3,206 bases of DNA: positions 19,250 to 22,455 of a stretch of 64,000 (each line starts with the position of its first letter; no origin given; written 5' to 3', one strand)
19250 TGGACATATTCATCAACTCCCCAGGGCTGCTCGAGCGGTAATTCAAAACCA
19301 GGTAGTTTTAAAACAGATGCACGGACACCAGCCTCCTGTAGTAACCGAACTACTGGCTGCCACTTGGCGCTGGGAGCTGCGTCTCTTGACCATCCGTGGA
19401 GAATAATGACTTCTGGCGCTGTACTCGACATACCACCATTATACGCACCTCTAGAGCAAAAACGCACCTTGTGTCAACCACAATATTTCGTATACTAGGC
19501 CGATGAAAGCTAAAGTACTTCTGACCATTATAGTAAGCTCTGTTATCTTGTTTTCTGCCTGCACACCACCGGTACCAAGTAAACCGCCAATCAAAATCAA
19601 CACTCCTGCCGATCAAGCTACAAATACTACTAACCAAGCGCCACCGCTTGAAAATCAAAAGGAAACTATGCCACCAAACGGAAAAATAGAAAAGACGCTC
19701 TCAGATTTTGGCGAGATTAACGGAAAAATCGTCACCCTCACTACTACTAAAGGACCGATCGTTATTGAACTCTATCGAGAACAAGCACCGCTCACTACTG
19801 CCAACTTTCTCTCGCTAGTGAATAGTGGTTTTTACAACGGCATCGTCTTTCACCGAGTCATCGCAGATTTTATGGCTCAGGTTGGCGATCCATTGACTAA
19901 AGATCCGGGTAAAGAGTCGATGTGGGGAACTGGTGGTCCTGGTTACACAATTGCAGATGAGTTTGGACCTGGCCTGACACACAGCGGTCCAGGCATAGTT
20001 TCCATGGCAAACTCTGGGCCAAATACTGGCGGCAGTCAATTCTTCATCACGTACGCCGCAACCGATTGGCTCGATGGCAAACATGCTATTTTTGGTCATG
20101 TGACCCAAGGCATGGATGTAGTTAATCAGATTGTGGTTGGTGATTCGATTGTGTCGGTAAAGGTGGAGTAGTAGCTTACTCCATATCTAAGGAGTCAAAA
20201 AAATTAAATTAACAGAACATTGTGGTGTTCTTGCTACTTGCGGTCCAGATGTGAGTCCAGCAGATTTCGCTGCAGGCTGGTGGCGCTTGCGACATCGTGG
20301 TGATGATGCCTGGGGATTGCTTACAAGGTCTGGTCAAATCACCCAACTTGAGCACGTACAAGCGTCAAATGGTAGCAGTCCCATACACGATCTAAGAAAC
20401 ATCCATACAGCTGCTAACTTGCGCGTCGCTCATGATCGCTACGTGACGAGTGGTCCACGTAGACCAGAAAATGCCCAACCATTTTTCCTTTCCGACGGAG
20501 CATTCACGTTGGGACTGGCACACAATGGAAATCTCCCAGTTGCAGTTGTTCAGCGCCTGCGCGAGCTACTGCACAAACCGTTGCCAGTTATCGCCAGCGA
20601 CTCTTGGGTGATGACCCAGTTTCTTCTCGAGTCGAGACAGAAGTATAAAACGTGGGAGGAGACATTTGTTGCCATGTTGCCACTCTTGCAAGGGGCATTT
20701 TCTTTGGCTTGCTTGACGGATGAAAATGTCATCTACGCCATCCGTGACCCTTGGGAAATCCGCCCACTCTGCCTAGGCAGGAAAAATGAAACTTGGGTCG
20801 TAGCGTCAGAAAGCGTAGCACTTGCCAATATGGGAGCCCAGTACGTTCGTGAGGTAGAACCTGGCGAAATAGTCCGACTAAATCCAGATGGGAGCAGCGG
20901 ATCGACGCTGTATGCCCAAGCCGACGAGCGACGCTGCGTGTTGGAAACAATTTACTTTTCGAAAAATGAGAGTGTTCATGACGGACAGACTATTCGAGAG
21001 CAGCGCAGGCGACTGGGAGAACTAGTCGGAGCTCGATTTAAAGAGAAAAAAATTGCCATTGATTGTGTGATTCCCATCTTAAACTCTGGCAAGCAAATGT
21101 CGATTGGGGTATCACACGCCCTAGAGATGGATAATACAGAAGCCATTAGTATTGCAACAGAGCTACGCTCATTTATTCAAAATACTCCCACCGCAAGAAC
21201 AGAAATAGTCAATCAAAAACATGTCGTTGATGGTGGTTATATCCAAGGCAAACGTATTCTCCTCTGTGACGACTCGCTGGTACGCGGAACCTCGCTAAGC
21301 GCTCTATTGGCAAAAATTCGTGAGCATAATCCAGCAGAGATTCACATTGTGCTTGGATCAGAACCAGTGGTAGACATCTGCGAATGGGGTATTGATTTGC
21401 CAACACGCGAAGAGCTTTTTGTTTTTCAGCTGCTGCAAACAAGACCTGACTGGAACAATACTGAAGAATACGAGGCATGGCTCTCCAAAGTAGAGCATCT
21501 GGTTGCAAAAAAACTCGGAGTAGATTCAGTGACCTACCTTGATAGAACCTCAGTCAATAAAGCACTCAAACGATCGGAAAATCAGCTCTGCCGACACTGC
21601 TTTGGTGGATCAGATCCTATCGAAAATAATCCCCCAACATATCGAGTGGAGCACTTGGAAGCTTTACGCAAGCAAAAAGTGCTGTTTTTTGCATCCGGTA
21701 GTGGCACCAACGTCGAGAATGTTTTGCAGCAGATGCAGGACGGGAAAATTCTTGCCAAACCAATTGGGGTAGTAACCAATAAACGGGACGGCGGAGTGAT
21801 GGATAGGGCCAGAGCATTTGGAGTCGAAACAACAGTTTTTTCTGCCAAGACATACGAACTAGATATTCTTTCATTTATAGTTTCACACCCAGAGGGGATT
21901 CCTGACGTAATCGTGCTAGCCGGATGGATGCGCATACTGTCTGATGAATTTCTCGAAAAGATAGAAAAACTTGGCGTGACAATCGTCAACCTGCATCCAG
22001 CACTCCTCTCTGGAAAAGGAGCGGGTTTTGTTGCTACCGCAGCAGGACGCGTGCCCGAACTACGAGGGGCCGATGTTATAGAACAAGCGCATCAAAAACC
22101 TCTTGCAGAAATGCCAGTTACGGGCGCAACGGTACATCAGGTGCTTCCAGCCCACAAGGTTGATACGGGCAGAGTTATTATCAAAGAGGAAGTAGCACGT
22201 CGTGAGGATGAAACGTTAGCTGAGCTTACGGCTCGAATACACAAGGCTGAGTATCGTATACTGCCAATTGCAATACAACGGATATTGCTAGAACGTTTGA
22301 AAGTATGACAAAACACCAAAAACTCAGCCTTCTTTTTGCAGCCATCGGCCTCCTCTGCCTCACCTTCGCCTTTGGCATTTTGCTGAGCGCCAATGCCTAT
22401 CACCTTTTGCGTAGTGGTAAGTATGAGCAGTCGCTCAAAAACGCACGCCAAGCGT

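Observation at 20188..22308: PurF::PurN fusion whose catalytic N-terminal Cys is encoded upstream of any canonical start codon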

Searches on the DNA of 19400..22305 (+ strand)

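Call 37: search_rna_families(sources=[L021, L022, L024, L025, L027, L028, L023, L029, L016, L010], threshold=gathering)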
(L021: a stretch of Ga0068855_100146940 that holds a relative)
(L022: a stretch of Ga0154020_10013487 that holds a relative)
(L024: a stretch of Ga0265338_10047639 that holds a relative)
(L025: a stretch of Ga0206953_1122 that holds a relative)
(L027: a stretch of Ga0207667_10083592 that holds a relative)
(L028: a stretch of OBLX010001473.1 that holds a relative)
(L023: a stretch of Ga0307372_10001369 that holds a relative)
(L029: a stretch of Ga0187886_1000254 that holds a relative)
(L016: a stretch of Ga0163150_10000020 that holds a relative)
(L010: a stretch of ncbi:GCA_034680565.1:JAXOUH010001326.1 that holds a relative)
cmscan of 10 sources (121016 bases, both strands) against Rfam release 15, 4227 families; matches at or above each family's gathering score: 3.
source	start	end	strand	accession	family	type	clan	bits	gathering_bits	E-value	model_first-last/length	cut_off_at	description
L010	3434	3506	-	RF00005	tRNA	Gene; tRNA;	CL00001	69.8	29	6.8e-13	1-71/71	no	tRNA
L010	7966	8036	-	RF00005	tRNA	Gene; tRNA;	CL00001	60.7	29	2.2e-10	1-71/71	no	tRNA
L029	8913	8983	+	RF00005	tRNA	Gene; tRNA;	CL00001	55.9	29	4.4e-09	1-71/71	no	tRNA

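Call 38: search_rna_families(source=window, start=19400, end=20400, threshold=evalue, max_evalue=1)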
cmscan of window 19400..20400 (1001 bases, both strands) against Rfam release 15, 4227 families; matches with E-value up to 1: 0.
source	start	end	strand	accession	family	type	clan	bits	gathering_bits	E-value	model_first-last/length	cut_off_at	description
